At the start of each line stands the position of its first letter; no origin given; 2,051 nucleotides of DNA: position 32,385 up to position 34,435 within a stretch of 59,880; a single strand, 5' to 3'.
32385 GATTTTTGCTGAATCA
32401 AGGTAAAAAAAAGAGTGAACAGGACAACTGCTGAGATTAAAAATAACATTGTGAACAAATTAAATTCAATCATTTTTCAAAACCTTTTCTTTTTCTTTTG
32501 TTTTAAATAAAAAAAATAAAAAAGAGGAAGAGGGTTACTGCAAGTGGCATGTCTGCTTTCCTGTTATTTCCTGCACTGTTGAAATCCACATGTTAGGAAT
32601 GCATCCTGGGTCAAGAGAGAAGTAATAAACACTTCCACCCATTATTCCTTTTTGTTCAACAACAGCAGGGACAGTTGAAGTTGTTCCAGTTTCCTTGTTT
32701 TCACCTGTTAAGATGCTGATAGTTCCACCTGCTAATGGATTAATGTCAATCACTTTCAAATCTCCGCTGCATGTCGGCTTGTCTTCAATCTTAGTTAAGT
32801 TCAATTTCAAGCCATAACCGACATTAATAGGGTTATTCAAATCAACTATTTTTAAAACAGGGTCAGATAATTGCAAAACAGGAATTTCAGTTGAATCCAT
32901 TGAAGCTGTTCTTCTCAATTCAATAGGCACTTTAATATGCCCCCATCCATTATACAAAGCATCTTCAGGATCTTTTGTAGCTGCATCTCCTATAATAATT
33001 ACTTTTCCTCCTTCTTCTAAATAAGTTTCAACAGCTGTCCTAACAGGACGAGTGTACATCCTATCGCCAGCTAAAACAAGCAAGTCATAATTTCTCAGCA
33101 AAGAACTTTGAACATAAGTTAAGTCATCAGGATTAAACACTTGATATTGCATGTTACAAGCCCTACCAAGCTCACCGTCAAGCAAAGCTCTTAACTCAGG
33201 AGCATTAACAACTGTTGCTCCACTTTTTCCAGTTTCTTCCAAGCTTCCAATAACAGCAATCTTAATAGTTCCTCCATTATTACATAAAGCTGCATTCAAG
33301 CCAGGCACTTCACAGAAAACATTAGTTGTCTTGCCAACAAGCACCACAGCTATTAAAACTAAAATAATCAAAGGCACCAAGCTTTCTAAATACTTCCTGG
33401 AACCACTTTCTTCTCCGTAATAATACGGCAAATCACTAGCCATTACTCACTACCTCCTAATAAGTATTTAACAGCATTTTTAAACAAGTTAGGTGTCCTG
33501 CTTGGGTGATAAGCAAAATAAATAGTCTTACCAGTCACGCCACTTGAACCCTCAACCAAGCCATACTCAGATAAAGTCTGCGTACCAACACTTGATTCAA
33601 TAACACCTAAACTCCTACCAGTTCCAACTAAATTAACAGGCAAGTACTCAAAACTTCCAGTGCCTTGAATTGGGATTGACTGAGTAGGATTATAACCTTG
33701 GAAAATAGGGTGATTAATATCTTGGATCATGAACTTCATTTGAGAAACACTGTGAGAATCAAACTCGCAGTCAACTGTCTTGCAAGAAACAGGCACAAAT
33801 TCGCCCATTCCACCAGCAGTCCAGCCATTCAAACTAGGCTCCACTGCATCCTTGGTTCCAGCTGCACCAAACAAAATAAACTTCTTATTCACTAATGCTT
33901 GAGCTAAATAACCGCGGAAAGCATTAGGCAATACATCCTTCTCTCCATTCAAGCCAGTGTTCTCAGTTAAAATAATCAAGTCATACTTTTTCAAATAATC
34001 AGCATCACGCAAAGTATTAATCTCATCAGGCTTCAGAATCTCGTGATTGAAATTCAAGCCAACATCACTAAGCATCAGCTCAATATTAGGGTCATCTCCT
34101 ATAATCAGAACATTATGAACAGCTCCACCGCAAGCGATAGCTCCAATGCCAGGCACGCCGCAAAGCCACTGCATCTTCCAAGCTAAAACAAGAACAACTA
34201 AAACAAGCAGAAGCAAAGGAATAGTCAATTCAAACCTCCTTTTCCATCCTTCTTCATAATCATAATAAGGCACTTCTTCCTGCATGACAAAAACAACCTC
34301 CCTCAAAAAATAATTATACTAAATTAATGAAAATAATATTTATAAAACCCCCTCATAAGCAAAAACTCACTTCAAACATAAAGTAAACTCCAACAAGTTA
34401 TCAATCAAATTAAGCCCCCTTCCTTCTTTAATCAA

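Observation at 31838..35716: Tandem triplet of signal-anchored 'YY - TM - C-x-x-P-G' paralogues: candidate undescribed cell-surface module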

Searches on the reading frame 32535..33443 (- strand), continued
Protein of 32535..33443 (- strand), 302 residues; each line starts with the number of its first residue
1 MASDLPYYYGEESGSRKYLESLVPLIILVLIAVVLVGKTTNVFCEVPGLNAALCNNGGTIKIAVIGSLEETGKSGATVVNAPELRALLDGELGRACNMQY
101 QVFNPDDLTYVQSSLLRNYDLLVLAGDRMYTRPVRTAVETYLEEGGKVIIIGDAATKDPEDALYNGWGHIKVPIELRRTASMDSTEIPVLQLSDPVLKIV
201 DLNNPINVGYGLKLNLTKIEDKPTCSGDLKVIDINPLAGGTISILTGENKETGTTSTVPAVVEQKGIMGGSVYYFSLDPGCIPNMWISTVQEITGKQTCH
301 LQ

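Call 58: search_solved_structures(query=A2, max_evalue=10, show_alignments=3)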
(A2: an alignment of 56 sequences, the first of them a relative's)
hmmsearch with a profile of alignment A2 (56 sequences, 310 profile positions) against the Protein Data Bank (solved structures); distinct sequences matched with E-value up to 10: 11.
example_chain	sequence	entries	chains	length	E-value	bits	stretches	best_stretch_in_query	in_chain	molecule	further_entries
4jqs_A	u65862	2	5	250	0.068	15.5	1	100-145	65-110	hypothetical protein | Uncharacterized protein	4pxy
5fmr_A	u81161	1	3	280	0.23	13.8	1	86-164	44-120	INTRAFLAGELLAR TRANSPORT PROTEIN COMPONENT IFT52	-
6t5o_AAA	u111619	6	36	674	0.33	13.3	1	103-144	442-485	Glyco_hydro_42M domain-containing protein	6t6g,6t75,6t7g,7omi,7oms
3b85_A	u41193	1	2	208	0.34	13.3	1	88-139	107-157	Phosphate starvation-inducible protein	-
8bd7_B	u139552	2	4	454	0.58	12.5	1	87-164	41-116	Osm-6-like protein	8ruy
7vkz_A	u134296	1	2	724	0.69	12.3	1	74-137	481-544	beta-1,2-glucosyltransferase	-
7vkw_A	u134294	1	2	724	0.69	12.3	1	74-137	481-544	beta-1,2-glucosyltransferase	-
7x87_A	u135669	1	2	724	0.69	12.3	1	74-137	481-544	Beta-galactosidase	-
7vkx_A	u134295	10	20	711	0.69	12.2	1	74-137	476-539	beta-1,2-glucosyltransferase | Beta-galactosidase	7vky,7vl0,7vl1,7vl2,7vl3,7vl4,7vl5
4e5v_A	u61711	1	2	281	1.5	11.1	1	60-174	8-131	Putative thua-like protein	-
8v94_A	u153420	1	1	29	4.2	9.7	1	16-37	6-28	Designed apolar TM domain aITL_04927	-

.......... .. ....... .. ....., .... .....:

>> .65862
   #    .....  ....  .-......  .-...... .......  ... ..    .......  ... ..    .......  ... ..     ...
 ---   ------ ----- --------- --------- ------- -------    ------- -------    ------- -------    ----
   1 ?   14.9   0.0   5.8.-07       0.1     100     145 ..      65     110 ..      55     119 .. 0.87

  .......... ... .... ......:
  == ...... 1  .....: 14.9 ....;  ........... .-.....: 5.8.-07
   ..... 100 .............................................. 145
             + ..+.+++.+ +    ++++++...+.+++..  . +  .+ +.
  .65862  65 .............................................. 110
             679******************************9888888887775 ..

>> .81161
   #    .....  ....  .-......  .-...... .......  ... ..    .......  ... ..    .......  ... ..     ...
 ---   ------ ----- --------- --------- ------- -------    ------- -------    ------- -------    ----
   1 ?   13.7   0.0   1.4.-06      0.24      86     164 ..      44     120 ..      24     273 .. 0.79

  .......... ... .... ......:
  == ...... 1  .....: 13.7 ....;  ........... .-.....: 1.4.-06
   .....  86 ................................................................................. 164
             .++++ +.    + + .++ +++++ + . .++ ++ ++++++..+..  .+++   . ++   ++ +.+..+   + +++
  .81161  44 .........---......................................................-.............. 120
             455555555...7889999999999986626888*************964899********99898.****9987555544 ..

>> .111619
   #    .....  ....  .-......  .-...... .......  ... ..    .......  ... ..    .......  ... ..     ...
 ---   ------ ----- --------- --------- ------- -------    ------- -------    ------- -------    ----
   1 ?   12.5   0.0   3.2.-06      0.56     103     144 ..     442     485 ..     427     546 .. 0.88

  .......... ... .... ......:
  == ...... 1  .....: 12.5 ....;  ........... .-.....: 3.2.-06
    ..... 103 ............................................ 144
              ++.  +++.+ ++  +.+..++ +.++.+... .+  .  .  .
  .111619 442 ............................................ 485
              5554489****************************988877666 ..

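Call 65: search_protein_families(library=pfam, proteins=[P0118, P0121, P0137, P0139, P0144, P0153, P0158, P0186, P0187, P0150], max_evalue=0.01)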
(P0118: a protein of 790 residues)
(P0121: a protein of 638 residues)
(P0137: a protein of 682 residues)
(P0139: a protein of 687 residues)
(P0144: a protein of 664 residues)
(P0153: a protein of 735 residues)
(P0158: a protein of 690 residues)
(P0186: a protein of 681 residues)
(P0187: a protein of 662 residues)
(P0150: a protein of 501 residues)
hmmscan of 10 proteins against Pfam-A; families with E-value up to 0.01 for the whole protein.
P0118 (790 aa): 1 family
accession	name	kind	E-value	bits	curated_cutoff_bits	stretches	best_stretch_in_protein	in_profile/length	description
PF09822.16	ABC_transp_aux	-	0.0052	16.5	34.7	1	51-133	3-84/288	ABC-type uncharacterized transport system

P0121 (638 aa): 0 families

P0137 (682 aa): 0 families

P0139 (687 aa): 0 families

P0144 (664 aa): 0 families

P0153 (735 aa): 0 families

P0158 (690 aa): 0 families

P0186 (681 aa): 0 families

P0187 (662 aa): 0 families

P0150 (501 aa): 1 family
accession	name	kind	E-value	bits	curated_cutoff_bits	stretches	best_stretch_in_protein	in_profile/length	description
PF09822.16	ABC_transp_aux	-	0.00013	21.8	34.7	1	123-167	40-85/288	ABC-type uncharacterized transport system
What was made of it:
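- No repeats, adhesin domains or hypervariable regions were found, and the long variants carry no extra Pfam domain (call 65).
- Tried and rejected: A Pfam scan of nine 638-790-aa relatives and one of 501 aa found no added domain (call 65).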

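Call 74: search_protein_families(library=pfam, proteins=[L001:3525-4568:+], max_evalue=0.001)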
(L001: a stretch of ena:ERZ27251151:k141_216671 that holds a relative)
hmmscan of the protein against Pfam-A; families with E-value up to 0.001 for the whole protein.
L001:3525-4568:+ (347 aa): 3 families
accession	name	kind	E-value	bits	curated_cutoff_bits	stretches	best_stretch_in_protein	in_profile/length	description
PF13385.13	Laminin_G_3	-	3.3e-21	76.4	27.6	1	132-285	1-151/151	Concanavalin A-like lectin/glucanases superfamily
PF10102.14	DUF2341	-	1.3e-15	58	23.4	1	9-72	8-69/84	Domain of unknown function (DUF2341)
PF07953.20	Toxin_R_bind_N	-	0.00014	22.1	23.8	1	150-279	51-191/191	Clostridium neurotoxin, N-terminal receptor binding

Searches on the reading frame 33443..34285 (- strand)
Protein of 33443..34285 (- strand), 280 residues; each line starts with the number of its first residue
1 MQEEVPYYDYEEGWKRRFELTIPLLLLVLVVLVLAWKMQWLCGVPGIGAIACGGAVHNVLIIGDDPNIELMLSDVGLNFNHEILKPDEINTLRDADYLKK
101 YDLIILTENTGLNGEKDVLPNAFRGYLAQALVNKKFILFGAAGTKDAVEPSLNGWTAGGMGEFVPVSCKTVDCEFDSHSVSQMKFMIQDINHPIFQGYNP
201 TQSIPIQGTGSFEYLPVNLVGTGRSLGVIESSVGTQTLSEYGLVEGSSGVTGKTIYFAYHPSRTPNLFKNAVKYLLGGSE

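Call 3: search_protein_families(library=pfam, proteins=[window:33443-34285:-], max_evalue=10)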
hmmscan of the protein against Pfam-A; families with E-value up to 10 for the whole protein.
window:33443-34285:- (280 aa): 1 family
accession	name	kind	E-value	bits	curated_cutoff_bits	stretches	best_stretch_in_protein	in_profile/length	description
PF06283.17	ThuA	-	0.021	15.5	33.4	1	91-199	42-131/209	Trehalose utilisation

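Call 4: search_protein_families(library=ncbifam, proteins=[window:33443-34285:-], max_evalue=10)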
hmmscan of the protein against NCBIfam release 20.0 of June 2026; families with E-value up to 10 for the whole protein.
window:33443-34285:- (280 aa): 0 families

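Call 30: find_homologous_proteins(query=window:33443-34285:-, max_evalue=0.001)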
Query window:33443-34285:- (280 aa): 12 proteins with E <= 0.001 among 2966 candidates.
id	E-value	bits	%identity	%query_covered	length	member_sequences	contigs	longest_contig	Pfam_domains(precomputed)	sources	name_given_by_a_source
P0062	7.1e-188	641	100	100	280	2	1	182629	-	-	-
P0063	5.6e-165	566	86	100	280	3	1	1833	-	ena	-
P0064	1.1e-157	542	84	100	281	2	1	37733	-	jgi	-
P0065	8.0e-134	463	74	99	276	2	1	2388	-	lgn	-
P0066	5.8e-122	425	67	99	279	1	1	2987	-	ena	-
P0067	1.1e-80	289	53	97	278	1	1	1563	-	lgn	-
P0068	2.4e-77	278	49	98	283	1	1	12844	-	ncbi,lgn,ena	-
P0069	1.1e-76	276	48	98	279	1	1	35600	-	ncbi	-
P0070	8.5e-75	270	49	99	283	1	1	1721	-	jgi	-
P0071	1.3e-73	266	48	99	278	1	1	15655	-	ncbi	ncbi:MAG: hypothetical protein QXO69_01805 [archaeon]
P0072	2.3e-66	242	47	96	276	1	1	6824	-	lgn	-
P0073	6.3e-64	234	45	98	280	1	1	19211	-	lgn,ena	-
